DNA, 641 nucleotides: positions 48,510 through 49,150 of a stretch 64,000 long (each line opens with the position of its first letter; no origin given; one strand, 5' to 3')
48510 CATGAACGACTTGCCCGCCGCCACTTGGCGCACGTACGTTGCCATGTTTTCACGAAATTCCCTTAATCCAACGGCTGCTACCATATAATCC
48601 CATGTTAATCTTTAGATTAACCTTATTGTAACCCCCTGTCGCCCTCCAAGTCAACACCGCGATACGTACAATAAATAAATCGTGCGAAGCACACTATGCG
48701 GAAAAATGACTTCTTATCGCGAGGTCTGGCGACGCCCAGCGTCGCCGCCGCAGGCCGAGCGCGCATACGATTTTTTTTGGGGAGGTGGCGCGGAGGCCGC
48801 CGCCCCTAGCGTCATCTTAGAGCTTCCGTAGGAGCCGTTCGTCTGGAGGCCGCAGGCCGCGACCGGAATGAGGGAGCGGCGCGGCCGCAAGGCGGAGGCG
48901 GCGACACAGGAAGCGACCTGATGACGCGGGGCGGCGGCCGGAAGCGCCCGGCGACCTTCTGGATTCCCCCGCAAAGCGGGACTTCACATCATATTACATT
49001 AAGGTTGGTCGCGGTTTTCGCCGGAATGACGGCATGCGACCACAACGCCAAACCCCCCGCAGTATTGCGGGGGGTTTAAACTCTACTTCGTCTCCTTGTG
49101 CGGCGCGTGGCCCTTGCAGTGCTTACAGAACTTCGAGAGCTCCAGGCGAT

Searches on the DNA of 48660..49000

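Call 91: search_rna_families(source=window, start=48660, end=49000, threshold=evalue, max_evalue=10)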
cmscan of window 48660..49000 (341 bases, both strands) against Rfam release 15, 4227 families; matches with E-value up to 10: 0.
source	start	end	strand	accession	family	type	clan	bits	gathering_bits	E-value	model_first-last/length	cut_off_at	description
